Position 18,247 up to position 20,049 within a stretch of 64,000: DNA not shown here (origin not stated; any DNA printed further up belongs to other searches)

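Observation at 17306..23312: Candidate undescribed thiamine-precursor salvage pathway: LuxE-like synthetase + LuxC-like reductase + SDR under TPP control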

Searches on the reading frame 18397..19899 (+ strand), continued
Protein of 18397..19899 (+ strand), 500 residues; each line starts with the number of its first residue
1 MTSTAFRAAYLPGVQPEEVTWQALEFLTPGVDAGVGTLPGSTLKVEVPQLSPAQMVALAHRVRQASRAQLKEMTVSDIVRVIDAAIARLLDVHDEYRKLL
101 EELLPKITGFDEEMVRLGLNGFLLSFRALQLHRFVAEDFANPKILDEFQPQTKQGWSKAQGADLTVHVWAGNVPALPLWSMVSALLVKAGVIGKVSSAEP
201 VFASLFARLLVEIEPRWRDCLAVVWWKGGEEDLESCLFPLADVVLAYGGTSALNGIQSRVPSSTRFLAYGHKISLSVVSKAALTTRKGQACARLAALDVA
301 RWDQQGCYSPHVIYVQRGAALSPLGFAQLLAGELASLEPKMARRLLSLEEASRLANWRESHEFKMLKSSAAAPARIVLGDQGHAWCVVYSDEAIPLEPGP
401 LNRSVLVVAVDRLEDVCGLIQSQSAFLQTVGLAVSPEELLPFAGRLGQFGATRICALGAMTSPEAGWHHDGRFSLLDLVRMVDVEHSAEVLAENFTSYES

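Call 53: get_annotated_region(hit=H27, flank=6000)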
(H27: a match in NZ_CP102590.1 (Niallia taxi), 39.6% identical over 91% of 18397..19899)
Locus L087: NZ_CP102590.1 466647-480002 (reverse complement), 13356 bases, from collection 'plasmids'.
description: Niallia taxi strain NBC_Nia plasmid pMEGANia, complete sequence
organism: Niallia taxi (NCBI taxid 2499688)
taxonomy: Bacteria; Bacillota; Bacilli; Bacillales; Bacillaceae; Niallia; Niallia taxi
host: -; source: -; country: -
typing (MOB-suite, as given by PLSDB): non-mobilizable
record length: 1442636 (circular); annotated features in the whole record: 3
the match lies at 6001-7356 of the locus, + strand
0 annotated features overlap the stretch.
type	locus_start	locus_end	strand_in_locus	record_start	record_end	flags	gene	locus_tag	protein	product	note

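Call 56: search_protein_families(library=ncbifam, proteins=[L087:2917-3426:+, L087:3462-4784:+, L083:1624-2946:+, L087:7389-8156:+, L082:9457-10230:+, L083:5554-6321:+], max_evalue=0.00001)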
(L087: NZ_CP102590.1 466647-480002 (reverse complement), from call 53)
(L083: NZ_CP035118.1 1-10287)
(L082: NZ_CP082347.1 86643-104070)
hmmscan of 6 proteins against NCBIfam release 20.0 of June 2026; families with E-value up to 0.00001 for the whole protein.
L087:2917-3426:+ (169 aa): 2 families
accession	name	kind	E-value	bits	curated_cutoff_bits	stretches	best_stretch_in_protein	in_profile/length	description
TIGR02359.1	thiW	equivalog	8.6e-52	175.4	84.35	1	4-156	1-155/160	energy coupling factor transporter S component ThiW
TIGR04518.1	ECF_S_folT_fam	subfamily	6.8e-07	29.2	60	1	3-109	3-114/163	folate family ECF transporter S component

L087:3462-4784:+ (440 aa): 6 families
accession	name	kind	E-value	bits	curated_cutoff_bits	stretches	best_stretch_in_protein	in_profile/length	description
TIGR03173.1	pbuX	subfamily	6.7e-106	354.5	414.15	1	29-427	1-406/407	xanthine permease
TIGR00801.1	ncs2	superfamily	2.6e-71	240.8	291.8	1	22-425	3-414/415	NCS2 family nucleobase:cation symporter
NF007995.0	PRK10720.1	equivalog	1.4e-32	113.2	477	1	14-425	5-408/429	uracil permease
NF037981.1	NCS2_1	subfamily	1.6e-31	109.6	40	1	25-423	2-417/419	purine/pyrimidine permease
TIGR03616.1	RutG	equivalog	2e-23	82.8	758.65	1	8-427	14-425/429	pyrimidine utilization transport protein G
NF008502.0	PRK11412.1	equivalog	2.2e-22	79.8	370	1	28-426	12-426/433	uracil/xanthine transporter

L083:1624-2946:+ (440 aa): 6 families
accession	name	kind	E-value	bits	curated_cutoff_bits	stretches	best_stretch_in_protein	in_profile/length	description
TIGR03173.1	pbuX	subfamily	5.3e-97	325.1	414.15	1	25-422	2-406/407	xanthine permease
TIGR00801.1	ncs2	superfamily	1.5e-68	231.6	291.8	1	20-419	6-413/415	NCS2 family nucleobase:cation symporter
NF007995.0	PRK10720.1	equivalog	1.1e-25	90.4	477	1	20-392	16-380/429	uracil permease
NF037981.1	NCS2_1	subfamily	1.5e-23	83.3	40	1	30-416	14-415/419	purine/pyrimidine permease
NF008502.0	PRK11412.1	equivalog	9.9e-19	67.8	370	1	23-419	12-424/433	uracil/xanthine transporter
TIGR03616.1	RutG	equivalog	1.6e-18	66.7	758.65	1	6-383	17-392/429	pyrimidine utilization transport protein G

L087:7389-8156:+ (255 aa): 231 families (the best 25 are shown)
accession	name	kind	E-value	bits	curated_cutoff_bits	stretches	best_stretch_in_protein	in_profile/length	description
NF006393.0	PRK08642.1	equivalog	1.6e-88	296.5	292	1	1-254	2-253/254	3-oxoacyl-ACP reductase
NF009466.0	PRK12826.1-2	subfamily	1.9e-61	207.7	222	1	4-254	2-246/248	3-oxoacyl-ACP reductase FabG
NF005559.1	PRK07231.1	subfamily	1.3e-60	205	215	1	3-253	2-248/249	glucose 1-dehydrogenase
NF004198.0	PRK05653.1-3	equivalog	1.6e-60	204.6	296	1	3-254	5-248/248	3-oxoacyl-ACP reductase FabG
TIGR01830.1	3oxo_ACP_reduc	equivalog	1.6e-58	198.3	297.75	1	8-253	1-239/239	3-oxoacyl-[acyl-carrier-protein] reductase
NF005853.0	PRK07774.1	equivalog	1.5e-55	188.3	303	1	2-254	3-248/250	SDR family oxidoreductase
NF006493.1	PRK08936.1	subfamily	1.3e-54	185.3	420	1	2-253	4-251/261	glucose-1-dehydrogenase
NF004197.0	PRK05653.1-1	equivalog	2.6e-54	184.5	332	1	2-254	4-248/249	3-oxoacyl-ACP reductase FabG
NF009464.0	PRK12824.1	subfamily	8.8e-54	182.8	269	1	5-255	2-245/245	3-oxoacyl-ACP reductase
NF009468.0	PRK12826.1-4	equivalog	1.2e-53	182.4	318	1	2-253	4-248/256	SDR family oxidoreductase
NF004778.0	PRK06124.1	equivalog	8.6e-53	179.3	303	1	2-254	8-254/256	SDR family oxidoreductase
NF005681.0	PRK07478.1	subfamily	2.2e-52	177.9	267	1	2-253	3-250/254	SDR family oxidoreductase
NF004791.0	PRK06138.1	equivalog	4.4e-51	173.6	312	1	1-253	1-250/252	SDR family oxidoreductase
NF005446.0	PRK07035.1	equivalog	5.5e-51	173.3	373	1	2-253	8-254/255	SDR family oxidoreductase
NF006070.0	PRK08213.1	subfamily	1.3e-50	172.3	279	1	2-253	9-257/259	gluconate 5-dehydrogenase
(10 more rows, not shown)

L082:9457-10230:+ (257 aa): 229 families (the best 25 are shown)
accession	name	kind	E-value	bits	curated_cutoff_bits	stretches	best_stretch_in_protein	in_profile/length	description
NF006393.0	PRK08642.1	equivalog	5.6e-82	275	292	1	1-255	2-254/254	3-oxoacyl-ACP reductase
NF005559.1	PRK07231.1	subfamily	1.2e-56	192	215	1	3-253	2-248/249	glucose 1-dehydrogenase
NF009466.0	PRK12826.1-2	subfamily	1.2e-55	188.7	222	1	5-254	3-246/248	3-oxoacyl-ACP reductase FabG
NF009468.0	PRK12826.1-4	equivalog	1.4e-53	182.2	318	1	2-254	4-249/256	SDR family oxidoreductase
NF004197.0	PRK05653.1-1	equivalog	5.8e-53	180.1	332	1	3-255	5-249/249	3-oxoacyl-ACP reductase FabG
NF004198.0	PRK05653.1-3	equivalog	8.9e-53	179.3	296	1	4-254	6-248/248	3-oxoacyl-ACP reductase FabG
TIGR01830.1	3oxo_ACP_reduc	equivalog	4e-52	177.3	297.75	1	8-253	1-239/239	3-oxoacyl-[acyl-carrier-protein] reductase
NF004791.0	PRK06138.1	equivalog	2.9e-49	167.6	312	1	1-254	1-251/252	SDR family oxidoreductase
NF009464.0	PRK12824.1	subfamily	5.1e-49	167.2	269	1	6-255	3-245/245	3-oxoacyl-ACP reductase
NF005446.0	PRK07035.1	equivalog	9.6e-49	165.9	373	1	4-253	10-254/255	SDR family oxidoreductase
NF005853.0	PRK07774.1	equivalog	4.9e-47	160.4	303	1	2-255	3-249/250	SDR family oxidoreductase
NF004778.0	PRK06124.1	equivalog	6.1e-47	160.2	303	1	3-254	9-254/256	SDR family oxidoreductase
NF052558.1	MBtsdlDhBudC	equivalog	1.2e-46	159.4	270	1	3-254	1-243/250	meso-2,3-butanediol dehydrogenase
NF005975.0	PRK08063.1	equivalog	1.5e-46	158.7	328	1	3-252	2-246/250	enoyl-[acyl-carrier-protein] reductase FabL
NF006070.0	PRK08213.1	subfamily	7.1e-46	156.8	279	1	4-253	11-257/259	gluconate 5-dehydrogenase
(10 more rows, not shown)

L083:5554-6321:+ (255 aa): 226 families (the best 25 are shown)
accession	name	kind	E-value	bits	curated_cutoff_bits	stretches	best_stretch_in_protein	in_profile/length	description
NF006393.0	PRK08642.1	equivalog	2.1e-82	276.4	292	1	3-254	4-253/254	3-oxoacyl-ACP reductase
NF009466.0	PRK12826.1-2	subfamily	2e-58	197.8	222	1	4-254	2-246/248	3-oxoacyl-ACP reductase FabG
NF004198.0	PRK05653.1-3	equivalog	7.5e-56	189.3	296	1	2-254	4-248/248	3-oxoacyl-ACP reductase FabG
NF005559.1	PRK07231.1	subfamily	9.9e-56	189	215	1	3-253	2-248/249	glucose 1-dehydrogenase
TIGR01830.1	3oxo_ACP_reduc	equivalog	1.4e-52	178.8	297.75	1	8-253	1-239/239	3-oxoacyl-[acyl-carrier-protein] reductase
NF004778.0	PRK06124.1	equivalog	4.4e-51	173.7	303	1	3-255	9-255/256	SDR family oxidoreductase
NF009093.0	PRK12429.1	subfamily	1.5e-50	171.9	258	1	2-254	2-258/259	3-hydroxybutyrate dehydrogenase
NF005681.0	PRK07478.1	subfamily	3.5e-50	170.8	267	1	2-253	3-250/254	SDR family oxidoreductase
NF005853.0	PRK07774.1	equivalog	1.5e-49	168.6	303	1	3-254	4-248/250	SDR family oxidoreductase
NF009464.0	PRK12824.1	subfamily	1.6e-49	168.8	269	1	5-255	2-245/245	3-oxoacyl-ACP reductase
NF005446.0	PRK07035.1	equivalog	1.9e-49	168.2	373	1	3-253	9-254/255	SDR family oxidoreductase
NF004791.0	PRK06138.1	equivalog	2e-49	168.1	312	1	1-253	1-250/252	SDR family oxidoreductase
NF047923.1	pyridox_DH_SDR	equivalog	6.9e-49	166.6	325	1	4-253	2-241/243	pyridoxal 4-dehydrogenase, SDR-type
NF004197.0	PRK05653.1-1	equivalog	4.5e-48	164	332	1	2-254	4-248/249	3-oxoacyl-ACP reductase FabG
NF009468.0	PRK12826.1-4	equivalog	4.8e-48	164.1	318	1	3-253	5-248/256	SDR family oxidoreductase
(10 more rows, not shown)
